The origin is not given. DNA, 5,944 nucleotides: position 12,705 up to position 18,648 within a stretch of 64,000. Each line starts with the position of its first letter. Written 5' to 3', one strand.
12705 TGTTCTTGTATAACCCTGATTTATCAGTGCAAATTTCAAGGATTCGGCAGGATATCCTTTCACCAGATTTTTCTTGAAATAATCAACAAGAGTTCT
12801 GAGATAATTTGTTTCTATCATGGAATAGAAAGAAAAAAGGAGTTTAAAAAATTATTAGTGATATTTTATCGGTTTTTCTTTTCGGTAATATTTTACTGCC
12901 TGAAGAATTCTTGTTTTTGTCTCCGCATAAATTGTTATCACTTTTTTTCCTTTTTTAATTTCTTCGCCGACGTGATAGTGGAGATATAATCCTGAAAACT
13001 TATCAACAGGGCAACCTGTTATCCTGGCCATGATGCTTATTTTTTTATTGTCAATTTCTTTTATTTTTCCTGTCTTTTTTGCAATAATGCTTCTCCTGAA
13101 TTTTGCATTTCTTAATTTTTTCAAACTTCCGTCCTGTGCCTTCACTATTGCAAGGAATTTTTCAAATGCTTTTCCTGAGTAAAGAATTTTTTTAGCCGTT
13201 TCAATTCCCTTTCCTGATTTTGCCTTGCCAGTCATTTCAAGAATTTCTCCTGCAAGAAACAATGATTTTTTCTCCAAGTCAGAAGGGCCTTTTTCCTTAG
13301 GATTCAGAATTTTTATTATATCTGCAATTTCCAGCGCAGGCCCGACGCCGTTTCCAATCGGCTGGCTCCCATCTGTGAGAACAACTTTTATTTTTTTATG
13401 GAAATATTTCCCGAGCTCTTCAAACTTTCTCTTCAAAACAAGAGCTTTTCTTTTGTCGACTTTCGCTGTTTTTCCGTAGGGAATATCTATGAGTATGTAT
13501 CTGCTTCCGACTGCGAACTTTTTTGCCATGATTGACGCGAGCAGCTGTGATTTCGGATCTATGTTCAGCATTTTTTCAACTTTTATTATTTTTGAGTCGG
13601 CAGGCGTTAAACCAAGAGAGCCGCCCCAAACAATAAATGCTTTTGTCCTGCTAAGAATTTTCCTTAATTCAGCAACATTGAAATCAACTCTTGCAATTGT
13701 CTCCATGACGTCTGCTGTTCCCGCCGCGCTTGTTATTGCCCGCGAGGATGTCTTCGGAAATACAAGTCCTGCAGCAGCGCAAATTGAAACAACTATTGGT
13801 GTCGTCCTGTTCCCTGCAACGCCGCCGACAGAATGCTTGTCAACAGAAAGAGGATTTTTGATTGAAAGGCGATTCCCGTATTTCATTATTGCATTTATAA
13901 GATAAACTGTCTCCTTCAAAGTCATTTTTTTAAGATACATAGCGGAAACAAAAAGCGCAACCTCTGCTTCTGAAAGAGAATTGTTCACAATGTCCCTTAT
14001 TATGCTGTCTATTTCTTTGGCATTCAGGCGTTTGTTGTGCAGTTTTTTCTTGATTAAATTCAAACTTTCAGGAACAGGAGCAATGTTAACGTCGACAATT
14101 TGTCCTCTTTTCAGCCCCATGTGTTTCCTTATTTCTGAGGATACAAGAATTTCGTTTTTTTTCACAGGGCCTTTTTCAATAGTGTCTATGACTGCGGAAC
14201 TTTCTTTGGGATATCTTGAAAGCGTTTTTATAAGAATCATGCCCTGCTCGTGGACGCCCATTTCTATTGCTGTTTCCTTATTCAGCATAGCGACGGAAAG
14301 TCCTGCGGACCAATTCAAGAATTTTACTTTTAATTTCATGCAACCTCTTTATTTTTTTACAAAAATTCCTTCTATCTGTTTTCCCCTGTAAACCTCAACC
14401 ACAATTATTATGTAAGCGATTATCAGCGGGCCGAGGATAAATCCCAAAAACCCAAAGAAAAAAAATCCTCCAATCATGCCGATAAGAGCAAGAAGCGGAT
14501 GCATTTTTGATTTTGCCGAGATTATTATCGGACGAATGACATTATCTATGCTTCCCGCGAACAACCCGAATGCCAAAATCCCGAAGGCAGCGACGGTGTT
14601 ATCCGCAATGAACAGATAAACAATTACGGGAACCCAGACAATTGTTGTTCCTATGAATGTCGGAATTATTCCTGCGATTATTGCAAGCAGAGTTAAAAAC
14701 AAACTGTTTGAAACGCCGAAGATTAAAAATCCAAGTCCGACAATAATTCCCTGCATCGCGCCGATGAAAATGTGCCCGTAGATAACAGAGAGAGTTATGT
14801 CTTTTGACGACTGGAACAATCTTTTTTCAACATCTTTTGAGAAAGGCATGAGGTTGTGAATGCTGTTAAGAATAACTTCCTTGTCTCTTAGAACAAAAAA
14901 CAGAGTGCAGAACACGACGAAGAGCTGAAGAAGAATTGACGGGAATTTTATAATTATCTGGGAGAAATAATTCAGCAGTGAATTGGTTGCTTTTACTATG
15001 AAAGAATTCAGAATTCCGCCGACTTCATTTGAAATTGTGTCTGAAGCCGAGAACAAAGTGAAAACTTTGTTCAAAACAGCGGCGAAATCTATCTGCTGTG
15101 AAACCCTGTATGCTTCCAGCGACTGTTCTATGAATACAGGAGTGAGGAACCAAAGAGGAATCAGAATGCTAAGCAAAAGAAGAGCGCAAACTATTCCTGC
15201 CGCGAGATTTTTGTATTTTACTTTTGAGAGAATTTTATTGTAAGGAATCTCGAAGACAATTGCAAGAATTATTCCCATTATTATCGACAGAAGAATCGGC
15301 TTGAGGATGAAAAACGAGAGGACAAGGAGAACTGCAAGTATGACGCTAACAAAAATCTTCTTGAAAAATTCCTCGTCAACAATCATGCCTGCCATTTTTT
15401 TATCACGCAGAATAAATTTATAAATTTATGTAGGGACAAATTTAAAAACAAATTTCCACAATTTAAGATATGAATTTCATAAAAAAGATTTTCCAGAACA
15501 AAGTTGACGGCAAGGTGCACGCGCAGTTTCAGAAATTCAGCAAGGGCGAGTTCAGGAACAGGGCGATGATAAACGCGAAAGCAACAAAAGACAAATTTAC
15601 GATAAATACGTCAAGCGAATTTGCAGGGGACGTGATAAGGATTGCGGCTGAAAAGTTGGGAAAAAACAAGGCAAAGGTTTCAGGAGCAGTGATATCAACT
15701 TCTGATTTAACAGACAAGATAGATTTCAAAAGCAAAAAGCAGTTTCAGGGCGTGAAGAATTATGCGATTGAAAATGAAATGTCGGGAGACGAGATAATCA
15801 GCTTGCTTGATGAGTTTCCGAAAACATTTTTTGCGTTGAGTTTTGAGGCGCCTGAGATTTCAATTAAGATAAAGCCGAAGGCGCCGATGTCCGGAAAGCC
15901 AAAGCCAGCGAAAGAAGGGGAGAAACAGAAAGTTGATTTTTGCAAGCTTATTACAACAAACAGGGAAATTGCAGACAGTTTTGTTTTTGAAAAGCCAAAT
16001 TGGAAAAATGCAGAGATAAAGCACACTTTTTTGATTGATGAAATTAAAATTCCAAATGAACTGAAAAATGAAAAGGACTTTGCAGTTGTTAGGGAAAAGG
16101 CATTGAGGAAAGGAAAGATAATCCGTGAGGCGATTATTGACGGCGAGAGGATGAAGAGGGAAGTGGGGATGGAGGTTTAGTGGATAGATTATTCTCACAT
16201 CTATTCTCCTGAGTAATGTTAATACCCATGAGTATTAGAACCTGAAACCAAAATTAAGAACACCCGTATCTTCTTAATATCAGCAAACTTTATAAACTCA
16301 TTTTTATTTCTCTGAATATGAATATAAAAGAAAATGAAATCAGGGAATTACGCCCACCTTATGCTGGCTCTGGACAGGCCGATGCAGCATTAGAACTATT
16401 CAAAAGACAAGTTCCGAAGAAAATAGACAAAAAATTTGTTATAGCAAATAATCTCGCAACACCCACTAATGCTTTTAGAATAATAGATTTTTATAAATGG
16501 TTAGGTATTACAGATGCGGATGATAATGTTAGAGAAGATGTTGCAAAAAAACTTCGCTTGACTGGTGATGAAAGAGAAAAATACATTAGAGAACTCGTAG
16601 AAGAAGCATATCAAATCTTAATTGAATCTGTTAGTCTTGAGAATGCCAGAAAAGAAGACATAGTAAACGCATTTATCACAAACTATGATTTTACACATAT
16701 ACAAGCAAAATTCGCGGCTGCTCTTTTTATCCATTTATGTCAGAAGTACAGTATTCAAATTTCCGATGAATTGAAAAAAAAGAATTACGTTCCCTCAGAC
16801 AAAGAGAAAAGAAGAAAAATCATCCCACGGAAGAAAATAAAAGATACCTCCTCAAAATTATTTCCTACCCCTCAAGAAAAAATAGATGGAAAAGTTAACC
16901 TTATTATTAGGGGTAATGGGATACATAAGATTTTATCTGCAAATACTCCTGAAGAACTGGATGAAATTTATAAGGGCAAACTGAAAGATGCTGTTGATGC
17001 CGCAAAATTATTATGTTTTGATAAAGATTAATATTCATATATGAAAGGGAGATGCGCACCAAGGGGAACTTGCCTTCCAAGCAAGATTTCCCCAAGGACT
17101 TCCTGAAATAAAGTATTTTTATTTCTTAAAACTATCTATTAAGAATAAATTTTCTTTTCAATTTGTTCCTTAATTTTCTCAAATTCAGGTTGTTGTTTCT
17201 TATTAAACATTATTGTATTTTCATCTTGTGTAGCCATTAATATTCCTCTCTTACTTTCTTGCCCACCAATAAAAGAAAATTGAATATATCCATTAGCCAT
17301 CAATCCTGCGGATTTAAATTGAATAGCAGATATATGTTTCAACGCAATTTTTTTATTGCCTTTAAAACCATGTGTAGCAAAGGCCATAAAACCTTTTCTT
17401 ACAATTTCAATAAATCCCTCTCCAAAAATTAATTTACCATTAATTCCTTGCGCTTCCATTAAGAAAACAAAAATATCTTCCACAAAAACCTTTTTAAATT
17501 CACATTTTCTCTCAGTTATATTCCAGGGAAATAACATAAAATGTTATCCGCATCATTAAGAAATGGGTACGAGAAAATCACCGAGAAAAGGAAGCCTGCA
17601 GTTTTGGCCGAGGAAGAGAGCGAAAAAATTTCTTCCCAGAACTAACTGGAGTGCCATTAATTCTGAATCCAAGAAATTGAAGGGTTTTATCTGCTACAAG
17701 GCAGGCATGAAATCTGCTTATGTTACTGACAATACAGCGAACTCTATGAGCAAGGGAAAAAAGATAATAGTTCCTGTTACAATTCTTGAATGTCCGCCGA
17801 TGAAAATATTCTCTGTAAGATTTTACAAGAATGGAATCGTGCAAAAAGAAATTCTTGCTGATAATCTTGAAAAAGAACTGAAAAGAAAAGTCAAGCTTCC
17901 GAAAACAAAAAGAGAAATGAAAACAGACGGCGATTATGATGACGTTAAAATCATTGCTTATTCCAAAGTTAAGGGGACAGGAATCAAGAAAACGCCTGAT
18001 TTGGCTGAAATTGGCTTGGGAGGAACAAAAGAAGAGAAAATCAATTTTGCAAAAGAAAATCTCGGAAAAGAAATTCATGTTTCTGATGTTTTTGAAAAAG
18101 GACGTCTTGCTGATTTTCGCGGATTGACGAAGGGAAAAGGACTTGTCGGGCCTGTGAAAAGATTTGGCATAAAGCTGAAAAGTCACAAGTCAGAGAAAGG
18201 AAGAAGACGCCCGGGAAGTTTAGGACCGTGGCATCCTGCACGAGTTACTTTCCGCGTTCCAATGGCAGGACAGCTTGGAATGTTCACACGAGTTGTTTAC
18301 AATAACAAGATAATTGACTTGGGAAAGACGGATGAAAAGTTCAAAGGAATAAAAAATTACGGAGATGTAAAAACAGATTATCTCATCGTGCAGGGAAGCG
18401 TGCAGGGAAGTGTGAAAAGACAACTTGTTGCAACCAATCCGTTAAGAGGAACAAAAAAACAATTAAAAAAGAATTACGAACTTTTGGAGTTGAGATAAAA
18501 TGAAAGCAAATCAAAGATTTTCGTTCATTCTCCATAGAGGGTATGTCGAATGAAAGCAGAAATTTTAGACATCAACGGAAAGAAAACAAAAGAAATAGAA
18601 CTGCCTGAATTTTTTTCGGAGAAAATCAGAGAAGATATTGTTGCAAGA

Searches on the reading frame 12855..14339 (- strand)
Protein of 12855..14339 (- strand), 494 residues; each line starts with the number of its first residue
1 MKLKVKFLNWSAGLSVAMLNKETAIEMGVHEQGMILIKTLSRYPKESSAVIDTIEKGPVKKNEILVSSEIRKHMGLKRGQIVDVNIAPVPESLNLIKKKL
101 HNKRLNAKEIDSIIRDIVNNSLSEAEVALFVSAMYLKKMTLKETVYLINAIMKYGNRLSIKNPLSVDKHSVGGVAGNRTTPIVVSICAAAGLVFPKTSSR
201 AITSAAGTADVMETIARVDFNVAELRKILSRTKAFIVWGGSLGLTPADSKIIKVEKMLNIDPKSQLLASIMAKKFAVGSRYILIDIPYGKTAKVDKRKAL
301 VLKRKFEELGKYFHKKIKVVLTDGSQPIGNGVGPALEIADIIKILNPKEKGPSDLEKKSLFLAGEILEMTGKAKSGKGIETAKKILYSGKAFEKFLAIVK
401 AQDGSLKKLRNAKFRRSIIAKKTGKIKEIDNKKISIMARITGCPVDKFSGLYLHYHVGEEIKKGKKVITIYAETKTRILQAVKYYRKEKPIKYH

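Call 83: search_protein_families(library=pfam, proteins=[window:12855-14339:-], max_evalue=0.001)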
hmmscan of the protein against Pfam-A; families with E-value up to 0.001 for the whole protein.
window:12855-14339:- (494 aa): 3 families
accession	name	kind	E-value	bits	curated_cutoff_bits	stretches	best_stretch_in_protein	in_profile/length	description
PF02885.22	Glycos_trans_3N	-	1.6e-12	47.5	26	1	94-154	2-62/63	Glycosyl transferase family, helical bundle domain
PF00591.27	Glycos_transf_3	-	8.9e-11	42.3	27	1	165-391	4-252/253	Glycosyl transferase family, a/b domain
PF07831.19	PYNP_C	-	1e-07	32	27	1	426-490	2-73/75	Pyrimidine nucleoside phosphorylase C-terminal domain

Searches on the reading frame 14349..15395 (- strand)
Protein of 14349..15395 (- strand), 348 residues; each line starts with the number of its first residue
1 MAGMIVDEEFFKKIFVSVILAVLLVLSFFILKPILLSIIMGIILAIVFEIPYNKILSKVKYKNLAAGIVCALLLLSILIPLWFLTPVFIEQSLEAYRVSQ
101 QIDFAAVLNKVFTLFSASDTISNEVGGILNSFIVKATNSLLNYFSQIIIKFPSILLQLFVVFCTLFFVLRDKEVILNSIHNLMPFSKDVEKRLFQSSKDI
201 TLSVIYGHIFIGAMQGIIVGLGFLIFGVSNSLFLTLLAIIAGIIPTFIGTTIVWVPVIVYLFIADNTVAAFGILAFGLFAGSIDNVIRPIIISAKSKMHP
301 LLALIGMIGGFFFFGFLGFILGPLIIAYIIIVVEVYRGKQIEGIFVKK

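Call 83: search_protein_families(library=pfam, proteins=[window:14349-15395:-], max_evalue=0.001)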
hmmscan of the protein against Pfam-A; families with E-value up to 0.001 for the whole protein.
window:14349-15395:- (348 aa): 1 family
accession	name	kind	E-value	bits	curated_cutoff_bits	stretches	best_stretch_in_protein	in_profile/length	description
PF01594.21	AI-2E_transport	-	2.7e-40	139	34.3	1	15-337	3-327/327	AI-2E family transporter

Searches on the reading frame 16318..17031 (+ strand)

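Call 3: search_protein_families(library=pfam, proteins=[window:16318-17031:+], max_evalue=0.1)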
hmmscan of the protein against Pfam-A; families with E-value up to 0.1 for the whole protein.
window:16318-17031:+ (237 aa): 1 family
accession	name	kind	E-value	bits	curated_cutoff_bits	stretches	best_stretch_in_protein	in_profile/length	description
PF07688.17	KaiA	-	0.062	13.9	22.2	0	80-155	20-94/122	KaiA C-terminal domain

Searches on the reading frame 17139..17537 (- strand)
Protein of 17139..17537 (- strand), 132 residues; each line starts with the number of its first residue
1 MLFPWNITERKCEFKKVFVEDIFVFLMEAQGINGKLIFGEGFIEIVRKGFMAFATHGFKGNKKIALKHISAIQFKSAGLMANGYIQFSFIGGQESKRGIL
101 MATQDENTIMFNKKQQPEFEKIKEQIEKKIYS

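Call 3: search_protein_families(library=pfam, proteins=[window:17139-17537:-], max_evalue=0.1)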
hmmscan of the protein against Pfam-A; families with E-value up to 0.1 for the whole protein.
window:17139-17537:- (132 aa): 1 family
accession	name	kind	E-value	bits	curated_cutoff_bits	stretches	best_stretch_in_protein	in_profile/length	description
PF14472.11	DUF4429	-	9.4e-10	39.4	25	1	42-126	7-94/95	Domain of unknown function (DUF4429)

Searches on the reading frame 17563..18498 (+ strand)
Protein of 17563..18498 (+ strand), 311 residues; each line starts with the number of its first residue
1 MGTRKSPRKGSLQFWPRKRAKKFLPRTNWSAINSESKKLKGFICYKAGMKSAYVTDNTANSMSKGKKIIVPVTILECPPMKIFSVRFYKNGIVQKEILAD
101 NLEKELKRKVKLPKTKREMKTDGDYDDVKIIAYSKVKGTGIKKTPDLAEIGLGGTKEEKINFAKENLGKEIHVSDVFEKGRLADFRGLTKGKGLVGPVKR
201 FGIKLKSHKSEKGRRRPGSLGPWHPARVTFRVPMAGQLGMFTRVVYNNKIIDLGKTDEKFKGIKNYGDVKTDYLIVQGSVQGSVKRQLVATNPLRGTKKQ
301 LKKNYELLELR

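Call 3: search_protein_families(library=pfam, proteins=[window:17563-18498:+], max_evalue=0.1)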
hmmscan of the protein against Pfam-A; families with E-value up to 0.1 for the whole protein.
window:17563-18498:+ (311 aa): 1 family
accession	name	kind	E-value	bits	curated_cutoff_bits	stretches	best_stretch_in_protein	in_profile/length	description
PF00297.29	Ribosomal_L3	-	5.6e-56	190.6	22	2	126-295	158-346/369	Ribosomal protein L3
